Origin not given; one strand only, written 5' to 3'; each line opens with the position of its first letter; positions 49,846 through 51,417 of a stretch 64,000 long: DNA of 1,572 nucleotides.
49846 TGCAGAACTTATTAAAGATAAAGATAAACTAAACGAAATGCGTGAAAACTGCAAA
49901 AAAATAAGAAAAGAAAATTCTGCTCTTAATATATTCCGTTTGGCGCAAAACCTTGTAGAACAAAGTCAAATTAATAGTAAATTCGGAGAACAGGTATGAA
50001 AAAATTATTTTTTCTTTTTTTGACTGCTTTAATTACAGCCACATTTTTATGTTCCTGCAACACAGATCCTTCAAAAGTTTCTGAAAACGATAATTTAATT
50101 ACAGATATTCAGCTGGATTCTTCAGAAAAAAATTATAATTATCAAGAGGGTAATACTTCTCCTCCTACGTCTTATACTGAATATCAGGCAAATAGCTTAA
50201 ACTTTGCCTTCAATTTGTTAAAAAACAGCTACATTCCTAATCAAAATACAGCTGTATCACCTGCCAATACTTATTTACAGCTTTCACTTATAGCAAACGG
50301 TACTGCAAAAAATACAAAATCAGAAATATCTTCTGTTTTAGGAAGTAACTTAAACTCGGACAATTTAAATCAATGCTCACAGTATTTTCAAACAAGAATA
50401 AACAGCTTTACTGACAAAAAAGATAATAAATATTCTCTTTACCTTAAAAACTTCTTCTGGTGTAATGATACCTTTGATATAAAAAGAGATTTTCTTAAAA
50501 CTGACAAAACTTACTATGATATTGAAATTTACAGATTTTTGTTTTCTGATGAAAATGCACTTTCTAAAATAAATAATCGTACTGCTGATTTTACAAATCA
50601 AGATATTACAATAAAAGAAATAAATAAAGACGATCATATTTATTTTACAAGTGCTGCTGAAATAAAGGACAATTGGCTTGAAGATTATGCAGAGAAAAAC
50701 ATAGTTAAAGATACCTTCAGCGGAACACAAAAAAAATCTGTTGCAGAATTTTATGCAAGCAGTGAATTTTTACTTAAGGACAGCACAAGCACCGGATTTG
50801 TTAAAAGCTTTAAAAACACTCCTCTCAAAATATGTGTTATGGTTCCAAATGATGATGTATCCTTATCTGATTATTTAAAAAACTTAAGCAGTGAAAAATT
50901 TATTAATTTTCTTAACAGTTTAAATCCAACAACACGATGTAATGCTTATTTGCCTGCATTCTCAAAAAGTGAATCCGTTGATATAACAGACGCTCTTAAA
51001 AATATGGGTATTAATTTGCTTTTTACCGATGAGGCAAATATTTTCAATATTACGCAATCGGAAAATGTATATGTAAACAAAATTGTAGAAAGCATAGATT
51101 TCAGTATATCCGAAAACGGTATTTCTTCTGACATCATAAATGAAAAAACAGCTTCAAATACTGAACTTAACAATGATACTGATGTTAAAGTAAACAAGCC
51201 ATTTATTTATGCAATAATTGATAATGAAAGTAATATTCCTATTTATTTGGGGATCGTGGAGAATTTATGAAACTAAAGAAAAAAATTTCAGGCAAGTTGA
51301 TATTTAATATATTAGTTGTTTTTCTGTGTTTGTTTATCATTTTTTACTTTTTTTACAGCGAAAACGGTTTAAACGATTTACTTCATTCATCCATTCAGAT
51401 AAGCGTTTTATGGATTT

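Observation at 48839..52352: Serpin lipoprotein translationally coupled between a glycolipid glycosyltransferase and a flippase-like membrane protein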

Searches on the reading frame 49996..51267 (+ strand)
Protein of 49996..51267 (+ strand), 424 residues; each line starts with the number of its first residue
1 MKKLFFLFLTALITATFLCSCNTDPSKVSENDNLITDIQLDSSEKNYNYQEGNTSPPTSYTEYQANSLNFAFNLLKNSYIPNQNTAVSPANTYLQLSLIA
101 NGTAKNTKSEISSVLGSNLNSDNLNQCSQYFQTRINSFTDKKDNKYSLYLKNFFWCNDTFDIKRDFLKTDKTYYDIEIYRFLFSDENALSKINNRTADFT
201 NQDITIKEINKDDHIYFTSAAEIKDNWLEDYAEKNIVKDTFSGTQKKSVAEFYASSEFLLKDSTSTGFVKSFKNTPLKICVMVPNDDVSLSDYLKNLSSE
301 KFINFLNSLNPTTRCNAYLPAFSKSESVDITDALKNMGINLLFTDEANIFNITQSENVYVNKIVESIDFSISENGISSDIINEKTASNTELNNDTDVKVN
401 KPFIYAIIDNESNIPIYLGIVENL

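Call 3: search_protein_families(library=pfam, proteins=[window:49996-51267:+], max_evalue=0.1)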
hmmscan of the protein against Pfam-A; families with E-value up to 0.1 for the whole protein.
window:49996-51267:+ (424 aa): 3 families
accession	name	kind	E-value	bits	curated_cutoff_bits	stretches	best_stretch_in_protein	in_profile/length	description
PF00079.25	Serpin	-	1.2e-51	176.5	27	1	67-423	3-369/370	Serpin (serine protease inhibitor)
PF15032.11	DUF4529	-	0.082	12.4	27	0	113-164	140-190/406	Protein of unknown function (DUF4529)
PF11408.13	Helicase_Sgs1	-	0.084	13.4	22.2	0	65-116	2-55/80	Sgs1 RecQ helicase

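Call 4: search_protein_families(library=ncbifam, proteins=[window:49996-51267:+], max_evalue=0.1)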
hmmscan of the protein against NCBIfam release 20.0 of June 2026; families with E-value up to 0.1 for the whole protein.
window:49996-51267:+ (424 aa): 1 family
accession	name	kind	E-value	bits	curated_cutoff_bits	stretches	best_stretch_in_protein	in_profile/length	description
TIGR01495.1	ETRAMP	paralog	0.073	13.1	32.75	0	3-45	5-46/85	ETRAMP family protein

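Call 5: find_homologous_proteins(query=window:49996-51267:+, max_evalue=1e-10)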
Query window:49996-51267:+ (424 aa): 22 proteins with E <= 1e-10 among 6266 candidates.
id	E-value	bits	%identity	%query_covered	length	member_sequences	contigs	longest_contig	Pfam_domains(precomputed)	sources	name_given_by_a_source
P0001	7.3e-270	913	100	100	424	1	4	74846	PF00079.26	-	-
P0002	1.1e-190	652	71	100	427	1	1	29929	PF00079.26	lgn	-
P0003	4.6e-156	538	58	100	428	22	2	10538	PF00079.26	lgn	-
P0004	1.5e-145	504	54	100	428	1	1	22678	PF00079.26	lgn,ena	-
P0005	2.1e-141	490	53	100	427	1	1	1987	PF00079.26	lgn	-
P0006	5.7e-140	485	54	100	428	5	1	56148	PF00079.26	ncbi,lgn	-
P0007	5.3e-139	482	53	100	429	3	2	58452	PF00079.26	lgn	-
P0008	5.3e-137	475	52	100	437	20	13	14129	PF00079.26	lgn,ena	-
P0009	8.7e-136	471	50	100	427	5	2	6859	PF00079.26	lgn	-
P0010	1.7e-135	470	51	100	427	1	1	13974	PF00079.26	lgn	-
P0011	7.8e-135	468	51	100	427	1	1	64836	PF00079.26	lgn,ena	-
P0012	1.5e-123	431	48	100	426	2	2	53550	PF00079.26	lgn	-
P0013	3.1e-120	420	47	100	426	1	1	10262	PF00079.26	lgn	-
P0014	2.4e-61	226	33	100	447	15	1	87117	PF00079.26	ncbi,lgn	-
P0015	1.6e-58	217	30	100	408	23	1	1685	PF00079.26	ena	-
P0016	3.4e-49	186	30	99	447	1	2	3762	PF00079.26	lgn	-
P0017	5.0e-40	156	30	84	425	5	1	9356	PF00079.26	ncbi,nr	ncbi:MAG TPA: serpin family protein [Candidatus Atribacteria bacterium]|nr:serpin family protein [Ca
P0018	6.9e-40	156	27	86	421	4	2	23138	PF00079.26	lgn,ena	-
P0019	3.8e-39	153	29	85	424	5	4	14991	PF00079.26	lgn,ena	-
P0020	1.4e-36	145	31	87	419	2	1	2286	PF00079.26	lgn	-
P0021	2.1e-35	141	27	99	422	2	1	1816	PF00079.26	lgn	-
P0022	7.3e-22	96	27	100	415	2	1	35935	PF00079.26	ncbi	-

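Call 6: find_related_loci(query=window:49996-51267:+, collection=genome_contigs, flank=6000)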
Query window:49996-51267:+ (424 aa) in genome_contigs; peptide patterns used: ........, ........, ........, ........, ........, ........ (x = any residue, [..] = any of these).
104 stretches matched a pattern, but none encodes a relative of the query by tblastn (E <= 1e-3).

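Call 7: find_encoding_contigs(protein=P0002, flank=6000, max_places=2)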
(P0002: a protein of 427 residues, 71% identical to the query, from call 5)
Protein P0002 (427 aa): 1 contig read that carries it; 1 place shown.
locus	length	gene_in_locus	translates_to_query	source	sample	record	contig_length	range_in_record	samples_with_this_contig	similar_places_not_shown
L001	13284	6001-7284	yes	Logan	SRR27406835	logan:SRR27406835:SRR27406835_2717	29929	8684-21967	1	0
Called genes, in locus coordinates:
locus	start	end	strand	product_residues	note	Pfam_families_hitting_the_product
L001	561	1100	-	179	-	PF14378:PAP2_3 (weak), PF01569:PAP2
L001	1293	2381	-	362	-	PF07451:SpoVAD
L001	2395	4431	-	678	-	PF12229:PG_binding_4 (faint), PF04294:VanW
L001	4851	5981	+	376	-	PF06925:MGDG_synth, PF00534:Glycos_transf_1 (weak), PF04101:Glyco_tran_28_C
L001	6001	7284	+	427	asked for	PF00079:Serpin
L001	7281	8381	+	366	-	PF03706:LPG_synthase_TM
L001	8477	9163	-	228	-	PF00702:Hydrolase, PF13419:HAD_2, PF13242:Hydrolase_like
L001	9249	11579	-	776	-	PF19732:SpoIIE_N, PF07228:SpoIIE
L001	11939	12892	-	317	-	PF02129:Peptidase_S15 (weak), PF00561:Abhydrolase_1, PF12146:Hydrolase_4, PF12697:Abhydrolase_6 (weak), PF20434:BD-FAE (faint), PF00326:Peptidase_S9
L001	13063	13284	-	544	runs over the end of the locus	PF00128:Alpha-amylase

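Call 8: find_encoding_contigs(protein=P0006, flank=6000, max_places=2)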
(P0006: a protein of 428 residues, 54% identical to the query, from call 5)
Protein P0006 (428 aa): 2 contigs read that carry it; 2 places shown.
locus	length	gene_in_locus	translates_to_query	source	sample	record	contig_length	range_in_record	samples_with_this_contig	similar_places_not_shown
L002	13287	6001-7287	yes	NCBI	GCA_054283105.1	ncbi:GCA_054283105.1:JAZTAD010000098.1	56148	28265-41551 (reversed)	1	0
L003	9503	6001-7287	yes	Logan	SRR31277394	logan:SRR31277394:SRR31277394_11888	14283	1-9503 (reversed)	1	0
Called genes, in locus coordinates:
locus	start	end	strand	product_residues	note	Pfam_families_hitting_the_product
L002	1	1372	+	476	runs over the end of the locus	PF01235:Na_Ala_symp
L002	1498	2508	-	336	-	PF07451:SpoVAD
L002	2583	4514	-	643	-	-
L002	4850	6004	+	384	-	PF06925:MGDG_synth, PF04101:Glyco_tran_28_C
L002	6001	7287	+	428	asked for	PF00079:Serpin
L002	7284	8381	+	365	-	PF03706:LPG_synthase_TM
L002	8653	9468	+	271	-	PF01061:ABC2_membrane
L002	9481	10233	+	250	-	PF00005:ABC_tran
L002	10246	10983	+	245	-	PF01128:IspD, PF12804:NTP_transf_3, PF02348:CTP_transf_3 (weak)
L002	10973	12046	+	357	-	PF01073:3Beta_HSD, PF01370:Epimerase, PF02719:Polysacc_synt_2 (weak), PF16363:GDP_Man_Dehyd, PF07993:NAD_binding_4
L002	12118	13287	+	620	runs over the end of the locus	PF01370:Epimerase, PF04991:LicD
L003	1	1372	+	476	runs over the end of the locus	PF01235:Na_Ala_symp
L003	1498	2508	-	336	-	PF07451:SpoVAD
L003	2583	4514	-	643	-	-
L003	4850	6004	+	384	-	PF06925:MGDG_synth, PF04101:Glyco_tran_28_C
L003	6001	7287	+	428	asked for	PF00079:Serpin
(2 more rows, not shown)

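Call 9: find_encoding_contigs(protein=P0012, flank=6000, max_places=2)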
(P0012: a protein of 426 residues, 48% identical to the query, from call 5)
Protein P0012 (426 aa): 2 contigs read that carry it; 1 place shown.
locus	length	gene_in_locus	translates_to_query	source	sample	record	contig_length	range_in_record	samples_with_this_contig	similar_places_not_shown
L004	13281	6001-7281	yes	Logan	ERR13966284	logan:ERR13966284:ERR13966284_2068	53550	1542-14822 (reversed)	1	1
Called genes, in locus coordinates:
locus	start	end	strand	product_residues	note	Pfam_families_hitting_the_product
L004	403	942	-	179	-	PF01569:PAP2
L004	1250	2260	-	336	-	PF07451:SpoVAD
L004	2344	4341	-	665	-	PF12229:PG_binding_4 (weak), PF04294:VanW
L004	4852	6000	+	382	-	PF06925:MGDG_synth, PF00534:Glycos_transf_1 (weak), PF04101:Glyco_tran_28_C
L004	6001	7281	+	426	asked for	PF00079:Serpin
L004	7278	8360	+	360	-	PF03706:LPG_synthase_TM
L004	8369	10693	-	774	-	PF19732:SpoIIE_N, PF07228:SpoIIE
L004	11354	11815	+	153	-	PF12802:MarR_2 (weak)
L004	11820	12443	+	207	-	PF13189:Cytidylate_kin2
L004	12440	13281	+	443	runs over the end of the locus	PF01554:MatE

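Call 10: find_encoding_contigs(protein=P0014, flank=6000, max_places=2)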
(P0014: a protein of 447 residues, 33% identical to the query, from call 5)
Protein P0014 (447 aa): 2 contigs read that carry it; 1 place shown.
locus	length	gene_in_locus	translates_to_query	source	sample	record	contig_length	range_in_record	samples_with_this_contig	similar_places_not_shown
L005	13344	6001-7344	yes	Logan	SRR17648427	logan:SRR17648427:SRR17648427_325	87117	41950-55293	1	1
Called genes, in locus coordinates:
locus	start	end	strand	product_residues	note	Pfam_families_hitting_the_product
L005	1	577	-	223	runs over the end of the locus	PF12847:Methyltransf_18, PF04816:TrmK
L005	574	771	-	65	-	PF08984:DUF1858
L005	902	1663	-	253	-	PF12746:GNAT_acetyltran, PF00583:Acetyltransf_1 (weak), PF13508:Acetyltransf_7 (weak)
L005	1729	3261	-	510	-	PF05362:Lon_C (weak), PF13541:ChlI, PF01078:Mg_chelatase, PF00158:Sigma54_activat (faint), PF20030:bpMoxR (faint), PF07728:AAA_5, PF00493:MCM, PF13335:Mg_chelatase_C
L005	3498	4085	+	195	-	PF04542:Sigma70_r2, PF08281:Sigma70_r4_2, PF00196:GerE (weak)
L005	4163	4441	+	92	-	PF13451:zf_Tbcl, PF23477:zf_Tbcl_2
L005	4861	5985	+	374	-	PF06925:MGDG_synth, PF00534:Glycos_transf_1, PF04101:Glyco_tran_28_C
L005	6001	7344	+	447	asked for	PF00079:Serpin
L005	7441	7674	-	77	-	PF13083:KH_KhpA-B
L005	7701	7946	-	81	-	PF00886:Ribosomal_S16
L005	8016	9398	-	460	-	PF02881:SRP54_N, PF00448:SRP54, PF13401:AAA_22 (weak), PF01656:CbiA (faint), PF02978:SRP_SPB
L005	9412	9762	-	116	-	PF04297:UPF0122, PF04545:Sigma70_r4 (weak), PF08281:Sigma70_r4_2 (weak)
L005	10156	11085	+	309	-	PF01695:IstB_IS21 (weak), PF02562:PhoH, PF13245:AAA_19, PF13604:AAA_30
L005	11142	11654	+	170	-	PF02130:YbeY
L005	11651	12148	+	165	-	PF01219:DAGK_prokar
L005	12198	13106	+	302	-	PF00009:GTP_EFTU, PF00025:Arf (weak), PF00350:Dynamin_N (weak), PF01926:MMR_HSR1, PF02421:FeoB_N, PF03193:RsgA_GTPase (faint), PF04548:AIG1 (weak), PF07650:KH_2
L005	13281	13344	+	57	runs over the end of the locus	-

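Call 12: find_encoding_contigs(protein=P0018, flank=5000, max_places=2)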
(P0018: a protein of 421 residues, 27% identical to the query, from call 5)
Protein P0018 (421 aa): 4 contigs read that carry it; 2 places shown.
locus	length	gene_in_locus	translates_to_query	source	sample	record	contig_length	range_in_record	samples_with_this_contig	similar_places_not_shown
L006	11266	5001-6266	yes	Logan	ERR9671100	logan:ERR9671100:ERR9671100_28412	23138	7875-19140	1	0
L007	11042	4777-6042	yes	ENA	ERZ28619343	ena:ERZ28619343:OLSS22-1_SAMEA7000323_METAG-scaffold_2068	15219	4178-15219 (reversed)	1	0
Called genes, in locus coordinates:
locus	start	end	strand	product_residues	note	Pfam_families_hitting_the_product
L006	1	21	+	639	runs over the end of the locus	PF16586:DUF5060, PF13204:Apiosidase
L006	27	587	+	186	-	PF02659:Mntp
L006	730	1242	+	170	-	-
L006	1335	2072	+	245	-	PF00106:adh_short, PF08659:KR, PF13561:adh_short_C2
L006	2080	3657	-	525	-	PF13231:PMT_2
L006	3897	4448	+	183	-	PF04542:Sigma70_r2, PF08281:Sigma70_r4_2, PF04545:Sigma70_r4 (weak)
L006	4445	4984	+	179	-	-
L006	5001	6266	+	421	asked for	PF00079:Serpin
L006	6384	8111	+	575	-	PF17389:Bac_rhamnosid6H, PF17390:Bac_rhamnosid_C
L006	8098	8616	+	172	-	PF04892:VanZ-LLP1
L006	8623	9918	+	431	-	PF01594:AI-2E_transport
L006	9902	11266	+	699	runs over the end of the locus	-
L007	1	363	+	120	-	?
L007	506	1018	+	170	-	-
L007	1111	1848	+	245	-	PF00106:adh_short, PF08659:KR, PF13561:adh_short_C2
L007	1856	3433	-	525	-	PF13231:PMT_2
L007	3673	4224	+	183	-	PF04542:Sigma70_r2, PF08281:Sigma70_r4_2, PF04545:Sigma70_r4 (weak)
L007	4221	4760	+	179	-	-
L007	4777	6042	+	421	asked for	PF00079:Serpin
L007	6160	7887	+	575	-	PF17389:Bac_rhamnosid6H, PF17390:Bac_rhamnosid_C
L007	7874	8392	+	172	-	PF04892:VanZ-LLP1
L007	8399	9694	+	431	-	PF01594:AI-2E_transport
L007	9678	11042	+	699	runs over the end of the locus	-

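Call 13: find_encoding_contigs(protein=P0019, flank=5000, max_places=2)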
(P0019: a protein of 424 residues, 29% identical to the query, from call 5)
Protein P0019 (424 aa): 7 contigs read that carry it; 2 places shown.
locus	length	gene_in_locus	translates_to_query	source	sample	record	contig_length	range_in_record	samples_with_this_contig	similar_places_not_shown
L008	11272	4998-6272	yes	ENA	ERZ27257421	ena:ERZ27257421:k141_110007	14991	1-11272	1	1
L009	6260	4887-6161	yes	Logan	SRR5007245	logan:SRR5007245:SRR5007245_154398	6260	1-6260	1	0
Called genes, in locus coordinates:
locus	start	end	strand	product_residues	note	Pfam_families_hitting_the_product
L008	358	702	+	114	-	-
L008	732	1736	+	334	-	PF00150:Cellulase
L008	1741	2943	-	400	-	PF00180:Iso_dh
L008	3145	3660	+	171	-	PF00881:Nitroreductase, PF14512:TM1586_NiRdase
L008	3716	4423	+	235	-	PF00300:His_Phos_1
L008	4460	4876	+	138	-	PF00892:EamA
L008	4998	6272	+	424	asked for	PF00079:Serpin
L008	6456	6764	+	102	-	-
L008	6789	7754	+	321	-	PF13489:Methyltransf_23, PF01209:Ubie_methyltran, PF06325:PrmA, PF13847:Methyltransf_31, PF08241:Methyltransf_11, PF08242:Methyltransf_12, PF13649:Methyltransf_25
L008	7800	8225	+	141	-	PF18029:Glyoxalase_6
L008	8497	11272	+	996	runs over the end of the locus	PF12704:MacB_PCD, PF02687:FtsX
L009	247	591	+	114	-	-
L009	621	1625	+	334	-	PF00150:Cellulase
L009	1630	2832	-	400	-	PF00180:Iso_dh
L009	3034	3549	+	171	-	PF00881:Nitroreductase, PF14512:TM1586_NiRdase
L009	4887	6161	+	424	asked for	PF00079:Serpin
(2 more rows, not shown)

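Call 14: find_encoding_contigs(protein=P0022, flank=5000, max_places=2)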
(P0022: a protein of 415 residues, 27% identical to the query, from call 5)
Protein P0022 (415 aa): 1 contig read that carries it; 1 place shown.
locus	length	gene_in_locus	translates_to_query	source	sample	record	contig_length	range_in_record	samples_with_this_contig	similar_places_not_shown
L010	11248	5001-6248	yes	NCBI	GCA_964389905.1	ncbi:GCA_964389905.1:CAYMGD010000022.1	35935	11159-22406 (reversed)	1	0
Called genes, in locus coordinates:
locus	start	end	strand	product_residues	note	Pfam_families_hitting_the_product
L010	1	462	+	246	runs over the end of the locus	PF11536:DUF3226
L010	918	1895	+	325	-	PF02463:SMC_N (weak), PF00005:ABC_tran, PF13304:AAA_21 (faint), PF09383:NIL (weak)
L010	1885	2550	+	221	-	PF00528:BPD_transp_1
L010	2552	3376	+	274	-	PF03180:Lipoprotein_9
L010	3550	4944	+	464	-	PF00324:AA_permease, PF13520:AA_permease_2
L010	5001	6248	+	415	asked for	PF00079:Serpin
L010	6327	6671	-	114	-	PF00543:P-II (weak)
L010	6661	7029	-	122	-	-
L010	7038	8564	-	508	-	PF07556:DUF1538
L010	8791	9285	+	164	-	-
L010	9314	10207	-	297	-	PF00126:HTH_1, PF03466:LysR_substrate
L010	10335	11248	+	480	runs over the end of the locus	PF00999:Na_H_Exchanger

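Call 15: find_encoding_contigs(protein=P0016, flank=5000, max_places=2)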
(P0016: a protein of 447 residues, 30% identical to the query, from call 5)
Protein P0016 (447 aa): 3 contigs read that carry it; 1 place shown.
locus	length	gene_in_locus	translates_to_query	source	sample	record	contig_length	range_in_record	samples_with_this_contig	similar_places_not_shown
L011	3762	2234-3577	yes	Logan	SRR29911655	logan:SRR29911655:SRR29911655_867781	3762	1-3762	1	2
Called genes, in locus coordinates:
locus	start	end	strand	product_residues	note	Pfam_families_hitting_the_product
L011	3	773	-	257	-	?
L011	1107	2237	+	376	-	PF06925:MGDG_synth, PF00534:Glycos_transf_1, PF04101:Glyco_tran_28_C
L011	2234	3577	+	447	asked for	PF00079:Serpin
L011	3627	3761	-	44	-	?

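Call 17: search_solved_structures(query=window:49996-51267:+, max_evalue=0.00001, show_alignments=3)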
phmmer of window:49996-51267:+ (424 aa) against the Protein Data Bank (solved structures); distinct sequences matched with E-value up to 0.00001: 138 (the best 60 are shown).
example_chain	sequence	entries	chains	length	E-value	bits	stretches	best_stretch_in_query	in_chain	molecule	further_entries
2pef_A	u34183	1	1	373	4.6e-39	138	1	65-422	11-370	Serine protease inhibitor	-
2pee_A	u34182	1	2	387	9.2e-39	137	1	63-422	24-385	Serine protease inhibitor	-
2vh4_A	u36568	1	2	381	9.8e-39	136.9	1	63-422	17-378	TENGPIN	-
5ncs_A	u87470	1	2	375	2.1e-22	83.2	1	69-421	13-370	Serpin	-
5cdx_A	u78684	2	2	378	5.3e-20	75.3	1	63-423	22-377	Conserpin | Conserpin in the latent state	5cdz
6ee5_A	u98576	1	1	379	6e-20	75.1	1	63-423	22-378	Conserpin-AATRCL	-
5ce0_A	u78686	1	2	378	1.8e-19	73.5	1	63-423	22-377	Native conserpin with Z-variant (E342K)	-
2ol2_A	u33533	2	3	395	7e-18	68.3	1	68-411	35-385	Plasma serine protease inhibitor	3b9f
2hi9_A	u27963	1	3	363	1.1e-17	67.7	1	70-411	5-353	Plasma serine protease inhibitor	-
4c49_A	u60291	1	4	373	1.1e-17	67.6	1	67-419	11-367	CORTICOSTEROID-BINDING GLOBULIN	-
5ncu_A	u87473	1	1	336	1.6e-17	67.1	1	69-378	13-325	Serpin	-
5ncw_A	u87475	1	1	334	1.6e-17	67.1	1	69-378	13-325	Serpin-type proteinase inhibitor, miropin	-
5nct_A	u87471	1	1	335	1.7e-17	67.1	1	69-378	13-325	Serpin-type proteinase inhibitor, miropin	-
3dru_A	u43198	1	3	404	2.2e-17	66.6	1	36-423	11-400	Alpha-1-antitrypsin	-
4c41_A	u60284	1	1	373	3.1e-17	66.2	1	67-419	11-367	CORTICOSTEROID-BINDING GLOBULIN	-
7rbw_A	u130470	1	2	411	1.5e-15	60.6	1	60-423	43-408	Biliverdin bindin serpin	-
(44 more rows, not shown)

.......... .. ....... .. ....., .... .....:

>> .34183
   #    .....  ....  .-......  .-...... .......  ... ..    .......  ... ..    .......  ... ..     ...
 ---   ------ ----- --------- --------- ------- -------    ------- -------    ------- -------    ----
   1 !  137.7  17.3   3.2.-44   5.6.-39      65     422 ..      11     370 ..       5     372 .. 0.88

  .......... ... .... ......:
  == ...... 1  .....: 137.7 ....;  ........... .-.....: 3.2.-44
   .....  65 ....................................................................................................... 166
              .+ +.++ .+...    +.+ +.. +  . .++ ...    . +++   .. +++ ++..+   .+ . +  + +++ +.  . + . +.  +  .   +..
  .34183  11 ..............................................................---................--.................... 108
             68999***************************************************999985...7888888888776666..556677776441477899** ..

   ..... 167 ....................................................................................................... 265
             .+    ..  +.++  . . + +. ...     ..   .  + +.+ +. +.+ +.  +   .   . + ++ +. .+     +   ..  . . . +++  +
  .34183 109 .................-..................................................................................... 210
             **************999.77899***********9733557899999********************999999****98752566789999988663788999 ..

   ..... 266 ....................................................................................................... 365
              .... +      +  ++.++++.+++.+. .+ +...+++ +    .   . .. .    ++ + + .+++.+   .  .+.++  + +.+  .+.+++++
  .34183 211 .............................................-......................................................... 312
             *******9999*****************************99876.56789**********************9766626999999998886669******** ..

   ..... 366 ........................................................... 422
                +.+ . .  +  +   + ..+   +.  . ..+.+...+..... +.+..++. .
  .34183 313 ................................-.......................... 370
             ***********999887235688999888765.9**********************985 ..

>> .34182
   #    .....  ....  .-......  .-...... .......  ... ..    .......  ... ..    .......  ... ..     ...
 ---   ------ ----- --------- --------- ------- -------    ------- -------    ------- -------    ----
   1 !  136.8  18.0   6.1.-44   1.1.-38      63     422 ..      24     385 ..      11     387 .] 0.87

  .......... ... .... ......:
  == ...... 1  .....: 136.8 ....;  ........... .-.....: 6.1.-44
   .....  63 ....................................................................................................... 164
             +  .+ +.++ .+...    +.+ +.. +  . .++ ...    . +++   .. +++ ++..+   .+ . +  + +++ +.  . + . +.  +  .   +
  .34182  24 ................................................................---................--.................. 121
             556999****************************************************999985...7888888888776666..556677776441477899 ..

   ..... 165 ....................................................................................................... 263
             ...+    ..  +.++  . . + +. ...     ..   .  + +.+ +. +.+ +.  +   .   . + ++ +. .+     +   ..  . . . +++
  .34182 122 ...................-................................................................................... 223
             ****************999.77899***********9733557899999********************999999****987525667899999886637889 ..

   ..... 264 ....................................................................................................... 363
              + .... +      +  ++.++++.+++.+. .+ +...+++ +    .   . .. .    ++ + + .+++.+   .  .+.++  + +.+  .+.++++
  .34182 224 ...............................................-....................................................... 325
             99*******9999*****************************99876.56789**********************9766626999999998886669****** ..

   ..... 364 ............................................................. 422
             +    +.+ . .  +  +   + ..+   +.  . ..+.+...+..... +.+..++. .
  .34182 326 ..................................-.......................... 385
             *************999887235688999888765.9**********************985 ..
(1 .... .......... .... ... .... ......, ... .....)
